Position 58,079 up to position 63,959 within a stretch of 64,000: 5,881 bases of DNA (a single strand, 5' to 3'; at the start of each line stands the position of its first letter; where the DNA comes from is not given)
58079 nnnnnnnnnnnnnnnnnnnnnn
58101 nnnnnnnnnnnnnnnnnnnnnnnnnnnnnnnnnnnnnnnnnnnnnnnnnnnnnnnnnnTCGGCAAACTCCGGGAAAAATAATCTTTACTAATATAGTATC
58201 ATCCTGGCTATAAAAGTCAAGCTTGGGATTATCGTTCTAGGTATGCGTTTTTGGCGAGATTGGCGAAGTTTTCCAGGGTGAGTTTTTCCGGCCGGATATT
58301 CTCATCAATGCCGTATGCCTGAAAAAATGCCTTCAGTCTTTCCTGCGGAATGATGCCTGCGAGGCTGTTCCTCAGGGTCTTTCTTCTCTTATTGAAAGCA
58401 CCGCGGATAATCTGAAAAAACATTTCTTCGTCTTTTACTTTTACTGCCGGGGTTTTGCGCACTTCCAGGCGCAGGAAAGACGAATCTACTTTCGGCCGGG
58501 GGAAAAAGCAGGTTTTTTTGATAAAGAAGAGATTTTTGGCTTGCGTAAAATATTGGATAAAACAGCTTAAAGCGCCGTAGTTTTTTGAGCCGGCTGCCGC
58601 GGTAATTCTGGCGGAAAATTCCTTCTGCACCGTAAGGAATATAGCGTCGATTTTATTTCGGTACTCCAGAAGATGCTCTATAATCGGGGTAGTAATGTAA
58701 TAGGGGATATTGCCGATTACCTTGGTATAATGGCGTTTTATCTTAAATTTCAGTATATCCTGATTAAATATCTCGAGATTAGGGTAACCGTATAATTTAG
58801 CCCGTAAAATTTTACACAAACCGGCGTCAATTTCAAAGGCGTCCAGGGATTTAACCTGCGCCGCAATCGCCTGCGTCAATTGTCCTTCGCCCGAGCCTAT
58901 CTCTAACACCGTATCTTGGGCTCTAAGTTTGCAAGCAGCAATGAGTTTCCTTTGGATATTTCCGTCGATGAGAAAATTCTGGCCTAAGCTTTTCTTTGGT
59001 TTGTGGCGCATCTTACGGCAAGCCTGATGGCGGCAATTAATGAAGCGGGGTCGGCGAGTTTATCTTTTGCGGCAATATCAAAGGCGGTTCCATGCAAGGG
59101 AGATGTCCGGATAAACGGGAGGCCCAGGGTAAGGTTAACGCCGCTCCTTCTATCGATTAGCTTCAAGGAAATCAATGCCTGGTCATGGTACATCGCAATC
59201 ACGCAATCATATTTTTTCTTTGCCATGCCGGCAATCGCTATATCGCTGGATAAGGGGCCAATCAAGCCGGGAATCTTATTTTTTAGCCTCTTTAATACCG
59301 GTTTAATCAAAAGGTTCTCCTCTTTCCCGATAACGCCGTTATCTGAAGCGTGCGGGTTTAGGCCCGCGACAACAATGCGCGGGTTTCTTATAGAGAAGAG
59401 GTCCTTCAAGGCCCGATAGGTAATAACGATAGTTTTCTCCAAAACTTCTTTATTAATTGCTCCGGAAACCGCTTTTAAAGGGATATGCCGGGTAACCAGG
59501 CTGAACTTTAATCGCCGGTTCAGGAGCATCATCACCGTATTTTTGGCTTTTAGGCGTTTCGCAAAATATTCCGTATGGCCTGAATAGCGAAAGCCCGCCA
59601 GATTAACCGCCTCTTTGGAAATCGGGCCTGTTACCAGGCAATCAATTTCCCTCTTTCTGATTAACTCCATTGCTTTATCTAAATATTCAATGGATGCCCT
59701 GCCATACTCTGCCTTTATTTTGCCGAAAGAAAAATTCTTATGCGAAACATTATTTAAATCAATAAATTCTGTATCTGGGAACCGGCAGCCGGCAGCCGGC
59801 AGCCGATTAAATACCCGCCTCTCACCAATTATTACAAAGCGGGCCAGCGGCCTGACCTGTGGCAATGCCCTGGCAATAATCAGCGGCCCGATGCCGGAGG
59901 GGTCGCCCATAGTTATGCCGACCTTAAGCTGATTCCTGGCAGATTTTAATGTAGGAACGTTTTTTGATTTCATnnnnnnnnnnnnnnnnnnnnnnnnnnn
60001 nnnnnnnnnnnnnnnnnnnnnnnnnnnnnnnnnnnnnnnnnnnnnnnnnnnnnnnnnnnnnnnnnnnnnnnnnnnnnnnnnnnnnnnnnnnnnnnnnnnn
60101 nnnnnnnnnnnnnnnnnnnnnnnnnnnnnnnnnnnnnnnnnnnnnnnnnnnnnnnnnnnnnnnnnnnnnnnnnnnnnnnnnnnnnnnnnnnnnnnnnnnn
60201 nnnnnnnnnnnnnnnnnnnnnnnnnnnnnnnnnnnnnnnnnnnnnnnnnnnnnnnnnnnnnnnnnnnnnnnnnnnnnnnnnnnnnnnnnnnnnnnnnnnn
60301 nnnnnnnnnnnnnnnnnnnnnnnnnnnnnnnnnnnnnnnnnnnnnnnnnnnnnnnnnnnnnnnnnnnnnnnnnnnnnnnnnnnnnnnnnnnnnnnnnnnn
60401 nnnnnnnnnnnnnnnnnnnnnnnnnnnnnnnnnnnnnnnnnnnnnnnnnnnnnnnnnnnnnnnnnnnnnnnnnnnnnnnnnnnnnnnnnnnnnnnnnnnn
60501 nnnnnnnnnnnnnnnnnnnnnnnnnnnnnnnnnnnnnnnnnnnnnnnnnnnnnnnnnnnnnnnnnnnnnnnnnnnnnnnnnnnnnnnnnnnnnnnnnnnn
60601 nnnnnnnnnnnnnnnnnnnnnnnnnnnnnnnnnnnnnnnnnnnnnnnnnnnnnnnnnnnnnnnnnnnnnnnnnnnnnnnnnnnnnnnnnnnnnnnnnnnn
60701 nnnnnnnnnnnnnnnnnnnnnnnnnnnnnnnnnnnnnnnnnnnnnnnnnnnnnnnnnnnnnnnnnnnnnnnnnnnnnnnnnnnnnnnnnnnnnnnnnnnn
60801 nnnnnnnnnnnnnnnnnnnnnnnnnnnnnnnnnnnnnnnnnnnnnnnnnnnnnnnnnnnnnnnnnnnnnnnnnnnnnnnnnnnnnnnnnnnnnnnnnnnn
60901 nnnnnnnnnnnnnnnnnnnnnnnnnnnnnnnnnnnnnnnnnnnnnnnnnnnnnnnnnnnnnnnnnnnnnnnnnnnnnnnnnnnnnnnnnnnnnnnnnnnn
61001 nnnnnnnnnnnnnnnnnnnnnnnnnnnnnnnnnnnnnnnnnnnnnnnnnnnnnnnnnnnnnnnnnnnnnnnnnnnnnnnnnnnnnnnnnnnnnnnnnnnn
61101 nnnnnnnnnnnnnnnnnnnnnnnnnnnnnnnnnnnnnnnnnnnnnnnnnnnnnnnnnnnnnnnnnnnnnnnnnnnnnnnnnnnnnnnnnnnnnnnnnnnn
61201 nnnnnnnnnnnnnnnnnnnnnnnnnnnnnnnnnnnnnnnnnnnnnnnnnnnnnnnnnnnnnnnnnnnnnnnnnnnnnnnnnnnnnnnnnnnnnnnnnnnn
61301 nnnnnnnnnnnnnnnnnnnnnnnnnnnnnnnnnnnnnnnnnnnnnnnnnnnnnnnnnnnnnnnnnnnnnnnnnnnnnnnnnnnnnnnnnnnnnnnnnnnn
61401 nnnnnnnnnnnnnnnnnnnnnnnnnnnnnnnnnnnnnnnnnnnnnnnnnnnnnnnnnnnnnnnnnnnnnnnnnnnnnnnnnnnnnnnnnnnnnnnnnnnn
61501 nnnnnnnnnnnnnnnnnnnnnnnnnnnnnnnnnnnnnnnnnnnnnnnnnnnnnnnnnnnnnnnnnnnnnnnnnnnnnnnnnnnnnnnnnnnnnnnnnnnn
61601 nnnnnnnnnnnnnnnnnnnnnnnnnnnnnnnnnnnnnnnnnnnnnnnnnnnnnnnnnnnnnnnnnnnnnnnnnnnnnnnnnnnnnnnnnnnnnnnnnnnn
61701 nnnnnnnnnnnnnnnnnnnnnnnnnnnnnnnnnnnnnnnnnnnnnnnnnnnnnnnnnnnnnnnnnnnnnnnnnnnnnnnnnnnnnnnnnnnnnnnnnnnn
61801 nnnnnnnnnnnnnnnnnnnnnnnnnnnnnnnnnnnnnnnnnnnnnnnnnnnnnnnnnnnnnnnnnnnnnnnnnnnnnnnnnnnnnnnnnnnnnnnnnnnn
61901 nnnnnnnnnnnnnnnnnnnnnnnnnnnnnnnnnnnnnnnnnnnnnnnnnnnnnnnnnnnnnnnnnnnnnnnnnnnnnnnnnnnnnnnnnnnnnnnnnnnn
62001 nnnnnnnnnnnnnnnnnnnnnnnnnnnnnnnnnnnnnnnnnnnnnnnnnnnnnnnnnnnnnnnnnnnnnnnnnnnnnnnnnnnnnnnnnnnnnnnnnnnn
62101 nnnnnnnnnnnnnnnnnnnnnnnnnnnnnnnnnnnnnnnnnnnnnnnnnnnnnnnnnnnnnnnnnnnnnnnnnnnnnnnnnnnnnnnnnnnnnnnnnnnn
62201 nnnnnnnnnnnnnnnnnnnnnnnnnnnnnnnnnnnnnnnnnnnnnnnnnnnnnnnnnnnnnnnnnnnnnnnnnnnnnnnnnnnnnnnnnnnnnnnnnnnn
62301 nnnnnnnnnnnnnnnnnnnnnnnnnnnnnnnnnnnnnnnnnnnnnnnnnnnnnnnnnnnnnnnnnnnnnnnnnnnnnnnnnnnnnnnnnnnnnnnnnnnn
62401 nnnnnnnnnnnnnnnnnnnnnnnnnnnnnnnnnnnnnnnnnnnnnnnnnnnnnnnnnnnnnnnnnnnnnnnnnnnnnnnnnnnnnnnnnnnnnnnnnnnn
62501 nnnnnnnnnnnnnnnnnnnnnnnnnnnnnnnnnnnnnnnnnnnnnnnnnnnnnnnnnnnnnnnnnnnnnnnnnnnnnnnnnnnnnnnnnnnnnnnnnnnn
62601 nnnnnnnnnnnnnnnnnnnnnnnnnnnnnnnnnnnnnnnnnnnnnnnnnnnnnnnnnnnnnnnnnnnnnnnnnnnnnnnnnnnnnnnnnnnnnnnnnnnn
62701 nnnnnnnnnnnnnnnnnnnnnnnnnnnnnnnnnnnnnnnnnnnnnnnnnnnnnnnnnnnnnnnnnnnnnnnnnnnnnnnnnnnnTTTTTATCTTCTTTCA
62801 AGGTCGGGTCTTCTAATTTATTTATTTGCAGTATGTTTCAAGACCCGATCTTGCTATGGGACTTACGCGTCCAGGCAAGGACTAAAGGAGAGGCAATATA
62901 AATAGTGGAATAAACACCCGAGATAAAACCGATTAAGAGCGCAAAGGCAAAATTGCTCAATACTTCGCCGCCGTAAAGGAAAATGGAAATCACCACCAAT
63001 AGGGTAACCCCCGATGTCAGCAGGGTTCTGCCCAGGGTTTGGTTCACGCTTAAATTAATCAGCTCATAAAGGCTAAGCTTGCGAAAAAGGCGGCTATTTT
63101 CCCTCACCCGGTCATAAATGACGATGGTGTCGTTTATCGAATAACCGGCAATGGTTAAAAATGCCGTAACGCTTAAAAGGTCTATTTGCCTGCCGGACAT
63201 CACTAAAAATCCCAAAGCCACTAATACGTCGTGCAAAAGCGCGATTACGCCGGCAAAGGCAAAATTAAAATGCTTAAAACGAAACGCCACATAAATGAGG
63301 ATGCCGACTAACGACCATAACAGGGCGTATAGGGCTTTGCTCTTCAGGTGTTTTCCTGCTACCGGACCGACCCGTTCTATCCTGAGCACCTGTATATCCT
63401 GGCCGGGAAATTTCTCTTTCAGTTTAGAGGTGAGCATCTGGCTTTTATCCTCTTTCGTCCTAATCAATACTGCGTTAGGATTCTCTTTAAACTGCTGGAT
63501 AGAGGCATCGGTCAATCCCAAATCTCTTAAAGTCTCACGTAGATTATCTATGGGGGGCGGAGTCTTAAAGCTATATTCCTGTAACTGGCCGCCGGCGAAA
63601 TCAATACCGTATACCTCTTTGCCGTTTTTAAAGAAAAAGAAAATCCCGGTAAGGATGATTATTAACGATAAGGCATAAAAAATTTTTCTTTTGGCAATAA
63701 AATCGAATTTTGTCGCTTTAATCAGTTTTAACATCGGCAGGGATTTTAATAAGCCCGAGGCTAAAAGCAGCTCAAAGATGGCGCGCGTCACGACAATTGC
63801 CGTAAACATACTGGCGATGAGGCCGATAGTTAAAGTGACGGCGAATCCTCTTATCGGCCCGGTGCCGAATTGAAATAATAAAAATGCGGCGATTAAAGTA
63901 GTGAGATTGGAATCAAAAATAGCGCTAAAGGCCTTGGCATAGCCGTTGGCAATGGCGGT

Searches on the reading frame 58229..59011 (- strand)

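Call 75: search_protein_families(library=pfam, proteins=[window:58229-59011:-], max_evalue=0.0001)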
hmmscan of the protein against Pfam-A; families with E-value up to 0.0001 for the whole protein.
window:58229-59011:- (260 aa): 2 families
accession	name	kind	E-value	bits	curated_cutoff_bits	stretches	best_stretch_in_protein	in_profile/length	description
PF00398.26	RrnaAD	-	2.8e-66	223.8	24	1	3-254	2-259/263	Ribosomal RNA adenine dimethylase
PF13649.12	Methyltransf_25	-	5.1e-05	24.3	27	1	35-98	1-68/97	Methyltransferase domain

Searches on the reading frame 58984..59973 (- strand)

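Call 75: search_protein_families(library=pfam, proteins=[window:58984-59973:-], max_evalue=0.0001)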
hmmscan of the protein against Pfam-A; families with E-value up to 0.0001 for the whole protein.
window:58984-59973:- (329 aa): 1 family
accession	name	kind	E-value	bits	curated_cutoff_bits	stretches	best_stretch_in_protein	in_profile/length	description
PF04166.17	PdxA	-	1.7e-91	307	27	1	75-319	43-286/286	Pyridoxal phosphate biosynthetic protein PdxA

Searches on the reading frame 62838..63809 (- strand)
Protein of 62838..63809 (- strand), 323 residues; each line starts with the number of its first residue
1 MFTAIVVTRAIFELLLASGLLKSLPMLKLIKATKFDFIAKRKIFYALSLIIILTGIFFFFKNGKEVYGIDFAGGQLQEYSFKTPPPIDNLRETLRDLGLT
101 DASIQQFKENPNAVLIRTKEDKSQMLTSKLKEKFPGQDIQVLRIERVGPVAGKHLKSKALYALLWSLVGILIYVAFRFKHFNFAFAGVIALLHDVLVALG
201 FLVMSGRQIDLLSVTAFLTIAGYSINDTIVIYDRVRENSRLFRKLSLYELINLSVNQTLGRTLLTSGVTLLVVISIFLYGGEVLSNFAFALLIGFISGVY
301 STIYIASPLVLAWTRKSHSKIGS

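Call 75: search_protein_families(library=pfam, proteins=[window:62838-63809:-], max_evalue=0.0001)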
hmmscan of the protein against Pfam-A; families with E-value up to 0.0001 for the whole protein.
window:62838-63809:- (323 aa): 1 family
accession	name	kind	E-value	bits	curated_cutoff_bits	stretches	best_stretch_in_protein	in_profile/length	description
PF02355.23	SecD_SecF_C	-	6.3e-61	205.5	20.5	1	136-315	10-188/189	Protein export membrane protein SecD/SecF, C-terminal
